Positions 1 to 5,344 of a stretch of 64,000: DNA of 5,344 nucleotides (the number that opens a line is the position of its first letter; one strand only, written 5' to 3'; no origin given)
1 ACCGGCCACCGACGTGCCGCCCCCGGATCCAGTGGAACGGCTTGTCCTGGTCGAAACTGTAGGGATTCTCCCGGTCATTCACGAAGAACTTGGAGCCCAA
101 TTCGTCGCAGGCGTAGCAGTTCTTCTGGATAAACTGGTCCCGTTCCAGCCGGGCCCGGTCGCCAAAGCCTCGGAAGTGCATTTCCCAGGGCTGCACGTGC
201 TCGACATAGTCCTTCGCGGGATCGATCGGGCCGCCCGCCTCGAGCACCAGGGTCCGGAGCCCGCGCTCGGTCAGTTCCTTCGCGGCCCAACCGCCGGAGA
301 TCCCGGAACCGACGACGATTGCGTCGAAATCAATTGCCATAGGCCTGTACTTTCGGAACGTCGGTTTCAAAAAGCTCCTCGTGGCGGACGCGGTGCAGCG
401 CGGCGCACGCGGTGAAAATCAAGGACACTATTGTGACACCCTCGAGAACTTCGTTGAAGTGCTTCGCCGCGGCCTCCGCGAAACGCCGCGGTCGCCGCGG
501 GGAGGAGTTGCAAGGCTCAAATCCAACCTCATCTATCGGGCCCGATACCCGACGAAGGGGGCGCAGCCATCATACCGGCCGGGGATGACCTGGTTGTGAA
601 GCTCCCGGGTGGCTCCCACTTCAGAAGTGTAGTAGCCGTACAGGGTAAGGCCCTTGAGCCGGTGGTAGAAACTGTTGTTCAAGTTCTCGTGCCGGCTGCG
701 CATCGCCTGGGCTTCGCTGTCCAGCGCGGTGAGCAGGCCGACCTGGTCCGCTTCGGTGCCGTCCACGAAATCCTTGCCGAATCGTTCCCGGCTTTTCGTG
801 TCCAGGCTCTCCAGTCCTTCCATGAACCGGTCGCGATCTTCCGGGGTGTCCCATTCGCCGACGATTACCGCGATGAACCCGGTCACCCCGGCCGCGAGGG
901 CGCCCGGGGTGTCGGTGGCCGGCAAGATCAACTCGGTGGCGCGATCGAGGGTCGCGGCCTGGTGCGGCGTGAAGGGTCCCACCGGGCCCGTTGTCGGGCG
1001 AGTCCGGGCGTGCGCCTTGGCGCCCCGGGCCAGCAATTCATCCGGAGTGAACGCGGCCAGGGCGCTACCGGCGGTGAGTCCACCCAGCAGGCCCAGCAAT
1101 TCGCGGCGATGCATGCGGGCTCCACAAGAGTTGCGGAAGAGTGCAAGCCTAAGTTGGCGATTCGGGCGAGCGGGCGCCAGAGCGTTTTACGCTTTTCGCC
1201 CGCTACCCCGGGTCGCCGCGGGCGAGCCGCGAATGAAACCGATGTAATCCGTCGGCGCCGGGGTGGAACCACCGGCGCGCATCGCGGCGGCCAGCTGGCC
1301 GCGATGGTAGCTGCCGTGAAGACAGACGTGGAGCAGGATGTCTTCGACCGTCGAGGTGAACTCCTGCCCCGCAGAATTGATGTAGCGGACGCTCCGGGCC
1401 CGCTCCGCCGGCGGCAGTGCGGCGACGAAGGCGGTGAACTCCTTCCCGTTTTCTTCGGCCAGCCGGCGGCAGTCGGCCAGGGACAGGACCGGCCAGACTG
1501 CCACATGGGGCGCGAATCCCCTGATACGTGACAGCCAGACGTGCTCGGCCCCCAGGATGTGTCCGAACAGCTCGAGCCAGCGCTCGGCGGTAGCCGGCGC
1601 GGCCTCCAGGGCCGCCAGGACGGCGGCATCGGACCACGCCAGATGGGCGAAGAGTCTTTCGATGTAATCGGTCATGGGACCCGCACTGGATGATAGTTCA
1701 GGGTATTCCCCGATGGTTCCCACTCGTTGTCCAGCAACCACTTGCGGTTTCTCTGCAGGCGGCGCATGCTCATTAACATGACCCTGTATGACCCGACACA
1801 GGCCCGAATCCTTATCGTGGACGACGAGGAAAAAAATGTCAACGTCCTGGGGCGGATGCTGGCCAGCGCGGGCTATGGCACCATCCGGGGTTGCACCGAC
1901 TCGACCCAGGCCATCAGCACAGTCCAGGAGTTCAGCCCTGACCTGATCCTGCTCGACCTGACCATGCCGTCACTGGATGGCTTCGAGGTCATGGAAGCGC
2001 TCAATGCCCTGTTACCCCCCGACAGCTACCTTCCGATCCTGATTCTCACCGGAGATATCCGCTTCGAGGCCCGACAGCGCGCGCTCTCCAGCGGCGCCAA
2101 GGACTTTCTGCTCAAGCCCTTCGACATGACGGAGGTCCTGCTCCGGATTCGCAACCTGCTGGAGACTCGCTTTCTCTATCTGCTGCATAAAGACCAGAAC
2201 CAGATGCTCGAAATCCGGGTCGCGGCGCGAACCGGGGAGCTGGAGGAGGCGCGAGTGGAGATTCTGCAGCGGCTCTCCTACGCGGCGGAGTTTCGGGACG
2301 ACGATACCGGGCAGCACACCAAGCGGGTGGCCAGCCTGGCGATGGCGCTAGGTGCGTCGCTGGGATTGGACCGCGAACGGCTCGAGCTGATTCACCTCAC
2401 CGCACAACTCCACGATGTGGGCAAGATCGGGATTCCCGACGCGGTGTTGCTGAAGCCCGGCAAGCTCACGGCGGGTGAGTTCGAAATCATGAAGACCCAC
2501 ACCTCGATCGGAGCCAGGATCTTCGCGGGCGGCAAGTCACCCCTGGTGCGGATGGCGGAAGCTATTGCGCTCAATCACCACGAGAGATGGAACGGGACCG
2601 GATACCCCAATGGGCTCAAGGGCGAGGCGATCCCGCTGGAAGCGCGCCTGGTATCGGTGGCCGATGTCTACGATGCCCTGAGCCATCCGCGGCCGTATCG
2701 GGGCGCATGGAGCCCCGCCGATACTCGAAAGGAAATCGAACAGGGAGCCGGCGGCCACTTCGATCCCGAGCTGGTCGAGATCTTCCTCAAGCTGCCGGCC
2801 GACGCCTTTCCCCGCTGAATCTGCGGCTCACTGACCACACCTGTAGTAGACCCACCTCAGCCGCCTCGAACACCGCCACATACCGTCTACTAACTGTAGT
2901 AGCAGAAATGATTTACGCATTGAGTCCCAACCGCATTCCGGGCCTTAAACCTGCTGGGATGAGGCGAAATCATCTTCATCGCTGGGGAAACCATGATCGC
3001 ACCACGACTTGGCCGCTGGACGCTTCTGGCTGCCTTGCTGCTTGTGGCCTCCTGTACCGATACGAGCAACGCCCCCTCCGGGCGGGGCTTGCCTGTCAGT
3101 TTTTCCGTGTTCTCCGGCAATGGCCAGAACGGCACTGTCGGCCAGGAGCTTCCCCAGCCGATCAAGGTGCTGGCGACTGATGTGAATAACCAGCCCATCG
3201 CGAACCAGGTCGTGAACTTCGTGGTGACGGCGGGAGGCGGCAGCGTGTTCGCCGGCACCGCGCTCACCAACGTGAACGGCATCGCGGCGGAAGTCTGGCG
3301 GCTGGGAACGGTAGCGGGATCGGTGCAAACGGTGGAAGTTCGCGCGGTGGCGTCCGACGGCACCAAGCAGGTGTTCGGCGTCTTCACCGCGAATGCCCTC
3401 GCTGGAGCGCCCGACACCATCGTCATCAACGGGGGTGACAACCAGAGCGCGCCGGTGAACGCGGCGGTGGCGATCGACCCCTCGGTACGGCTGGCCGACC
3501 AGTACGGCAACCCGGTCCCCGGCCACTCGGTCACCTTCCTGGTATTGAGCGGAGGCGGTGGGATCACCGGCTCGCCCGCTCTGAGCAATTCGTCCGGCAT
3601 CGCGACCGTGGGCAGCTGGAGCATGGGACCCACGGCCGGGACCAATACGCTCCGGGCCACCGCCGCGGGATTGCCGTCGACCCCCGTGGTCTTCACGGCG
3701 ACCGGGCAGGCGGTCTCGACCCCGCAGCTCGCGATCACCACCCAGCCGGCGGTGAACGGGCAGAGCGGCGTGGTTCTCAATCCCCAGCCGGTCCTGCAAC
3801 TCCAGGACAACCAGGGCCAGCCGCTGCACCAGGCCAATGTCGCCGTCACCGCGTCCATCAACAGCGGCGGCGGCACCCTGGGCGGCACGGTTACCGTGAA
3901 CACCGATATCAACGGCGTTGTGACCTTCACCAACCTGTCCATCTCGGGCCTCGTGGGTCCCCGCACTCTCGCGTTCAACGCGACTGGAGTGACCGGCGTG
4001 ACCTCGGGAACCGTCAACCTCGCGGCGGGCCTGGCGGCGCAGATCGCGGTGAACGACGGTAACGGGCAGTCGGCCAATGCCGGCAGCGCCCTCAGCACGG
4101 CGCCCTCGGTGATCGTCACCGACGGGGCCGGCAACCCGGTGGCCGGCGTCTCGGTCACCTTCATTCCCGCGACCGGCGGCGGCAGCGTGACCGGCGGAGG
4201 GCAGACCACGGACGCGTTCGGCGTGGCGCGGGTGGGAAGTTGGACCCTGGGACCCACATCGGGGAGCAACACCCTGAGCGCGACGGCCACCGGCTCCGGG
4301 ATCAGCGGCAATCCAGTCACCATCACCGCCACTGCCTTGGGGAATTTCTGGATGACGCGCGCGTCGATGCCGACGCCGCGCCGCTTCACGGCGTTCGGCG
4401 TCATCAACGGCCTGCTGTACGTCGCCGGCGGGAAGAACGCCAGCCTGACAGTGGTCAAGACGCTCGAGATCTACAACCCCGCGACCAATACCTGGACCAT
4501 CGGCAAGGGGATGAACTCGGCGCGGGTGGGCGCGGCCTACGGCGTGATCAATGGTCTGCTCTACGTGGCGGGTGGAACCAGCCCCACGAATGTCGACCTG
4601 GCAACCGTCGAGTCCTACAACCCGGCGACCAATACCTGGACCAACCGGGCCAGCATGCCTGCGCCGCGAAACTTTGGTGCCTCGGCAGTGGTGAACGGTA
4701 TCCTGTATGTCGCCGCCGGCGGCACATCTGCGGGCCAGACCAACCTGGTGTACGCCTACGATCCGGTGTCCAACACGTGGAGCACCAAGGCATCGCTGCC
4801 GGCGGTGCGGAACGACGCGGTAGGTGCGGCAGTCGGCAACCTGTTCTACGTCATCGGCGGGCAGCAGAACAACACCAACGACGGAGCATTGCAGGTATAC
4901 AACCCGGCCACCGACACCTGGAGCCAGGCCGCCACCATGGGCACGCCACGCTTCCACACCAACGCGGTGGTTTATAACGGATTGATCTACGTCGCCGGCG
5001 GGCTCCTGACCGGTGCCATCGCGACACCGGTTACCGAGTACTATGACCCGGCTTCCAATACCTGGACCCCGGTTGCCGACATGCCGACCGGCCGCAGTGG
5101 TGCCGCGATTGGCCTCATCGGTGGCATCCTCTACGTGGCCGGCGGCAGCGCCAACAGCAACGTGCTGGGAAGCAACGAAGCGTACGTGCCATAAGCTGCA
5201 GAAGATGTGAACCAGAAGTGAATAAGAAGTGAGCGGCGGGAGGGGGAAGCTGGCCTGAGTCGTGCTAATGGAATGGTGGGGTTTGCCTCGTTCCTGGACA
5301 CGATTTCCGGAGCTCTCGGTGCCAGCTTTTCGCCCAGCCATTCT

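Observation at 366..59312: Nearly every intergenic gap holds a structured palindromic or tandem-unit element (about 25 in 64 kb)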

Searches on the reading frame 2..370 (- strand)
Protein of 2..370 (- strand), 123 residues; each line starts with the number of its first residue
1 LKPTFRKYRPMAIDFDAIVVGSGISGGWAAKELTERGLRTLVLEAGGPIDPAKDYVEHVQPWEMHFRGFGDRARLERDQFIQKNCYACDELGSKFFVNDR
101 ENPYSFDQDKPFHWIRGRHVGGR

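Call 57: search_protein_families(library=pfam, proteins=[window:2-370:-], max_evalue=0.01)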
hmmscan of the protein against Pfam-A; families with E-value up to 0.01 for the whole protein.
window:2-370:- (123 aa): 4 families
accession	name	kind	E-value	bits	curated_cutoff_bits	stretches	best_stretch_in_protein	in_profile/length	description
PF01266.30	DAO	-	1.7e-05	25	27.9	1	16-47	1-33/353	FAD dependent oxidoreductase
PF13450.12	NAD_binding_8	-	6.7e-05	23.5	21.9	1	19-46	1-28/68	NAD(P)-binding Rossmann-like domain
PF00890.30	FAD_binding_2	-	0.00012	21.8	20.4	1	16-48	1-33/414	FAD binding domain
PF01494.25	FAD_binding_3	-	0.0068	16.1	22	1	15-45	2-32/349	FAD binding domain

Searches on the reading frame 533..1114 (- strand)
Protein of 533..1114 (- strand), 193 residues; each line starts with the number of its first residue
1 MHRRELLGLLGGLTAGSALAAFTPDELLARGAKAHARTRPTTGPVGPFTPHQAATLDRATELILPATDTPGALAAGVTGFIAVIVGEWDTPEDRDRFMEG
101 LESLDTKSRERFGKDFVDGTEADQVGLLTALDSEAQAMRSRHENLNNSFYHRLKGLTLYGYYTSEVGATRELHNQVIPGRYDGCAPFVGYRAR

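Call 7: search_protein_families(library=pfam, proteins=[window:533-1114:-])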
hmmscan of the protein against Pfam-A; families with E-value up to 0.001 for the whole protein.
window:533-1114:- (193 aa): 1 family
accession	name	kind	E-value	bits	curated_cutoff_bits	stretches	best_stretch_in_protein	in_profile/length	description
PF13618.11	Gluconate_2-dh3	-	1.5e-34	119.7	23.4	1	50-179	1-135/135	Gluconate 2-dehydrogenase subunit 3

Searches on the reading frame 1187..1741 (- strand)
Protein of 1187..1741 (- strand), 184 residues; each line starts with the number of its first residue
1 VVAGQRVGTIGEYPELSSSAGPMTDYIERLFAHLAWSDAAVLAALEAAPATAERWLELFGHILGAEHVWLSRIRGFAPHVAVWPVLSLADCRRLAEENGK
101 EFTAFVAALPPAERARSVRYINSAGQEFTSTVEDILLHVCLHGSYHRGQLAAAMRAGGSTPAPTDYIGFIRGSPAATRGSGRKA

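Call 57: search_protein_families(library=pfam, proteins=[window:1187-1741:-], max_evalue=0.01)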
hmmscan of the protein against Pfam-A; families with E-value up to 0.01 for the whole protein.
window:1187-1741:- (184 aa): 2 families
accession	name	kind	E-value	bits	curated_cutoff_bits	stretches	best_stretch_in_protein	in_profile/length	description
PF05163.17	DinB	-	4.7e-13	49.9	23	1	57-171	44-159/165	DinB family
PF12867.12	DinB_2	-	9.2e-07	29.8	24.8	1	57-150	34-128/128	DinB superfamily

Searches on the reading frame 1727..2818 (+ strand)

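Call 7: search_protein_families(library=pfam, proteins=[window:1727-2818:+])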
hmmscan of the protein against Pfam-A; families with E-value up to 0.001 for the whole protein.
window:1727-2818:+ (363 aa): 3 families
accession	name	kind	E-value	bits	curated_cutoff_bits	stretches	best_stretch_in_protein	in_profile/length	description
PF13487.12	HD_5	-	1.1e-30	107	27.2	1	187-349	7-170/170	HD domain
PF00072.30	Response_reg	-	4.4e-25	88.4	30.2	1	28-141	1-110/111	Response regulator receiver domain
PF01966.28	HD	-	3e-22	79.5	22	1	195-317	2-115/116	HD domain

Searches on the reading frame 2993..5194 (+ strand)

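Call 7: search_protein_families(library=pfam, proteins=[window:2993-5194:+])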
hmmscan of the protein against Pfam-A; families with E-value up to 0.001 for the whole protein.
window:2993-5194:+ (733 aa): 11 families
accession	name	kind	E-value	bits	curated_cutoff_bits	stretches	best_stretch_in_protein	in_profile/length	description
PF01344.31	Kelch_1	-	2.8e-60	199.8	20.1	5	510-556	1-46/46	Kelch motif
PF13964.12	Kelch_6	-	1.6e-35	120.3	25.3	4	658-701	7-50/50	Kelch motif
PF25210.1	Kelch_FKB95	-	9e-32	111.2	70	4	602-718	29-149/268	FKB95, Kelch-repeats domain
PF24681.1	Kelch_KLHDC2_KLHL20_DRC7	-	2.3e-30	106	50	2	555-718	47-221/221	KLHDC2/KLHL20/DRC7 Kelch-repeats domain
PF07646.21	Kelch_2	-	5.4e-26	89.6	21.3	1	652-698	1-48/48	Kelch motif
PF13418.12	Kelch_4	-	6.5e-25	87.3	21.6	2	510-556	1-48/49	Galactose oxidase, central domain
PF13415.12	Kelch_3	-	1.7e-24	85.9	22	2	615-653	1-40/48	Galactose oxidase, central domain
PF24981.1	Beta-prop_ATRN-LZTR1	-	3.7e-24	85.9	50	1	457-671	34-280/289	Attractin/LZTR1 beta-propeller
PF02369.22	Big_1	-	2.9e-20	72.6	34.9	3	151-234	9-90/93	Bacterial Ig-like domain (group 1)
PF24996.1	NANM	-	3.2e-14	53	45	1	555-671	4-125/350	N-acetylneuraminate epimerase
PF17789.7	MG4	-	0.00026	21.6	24.7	0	53-120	14-77/95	Macroglobulin domain MG4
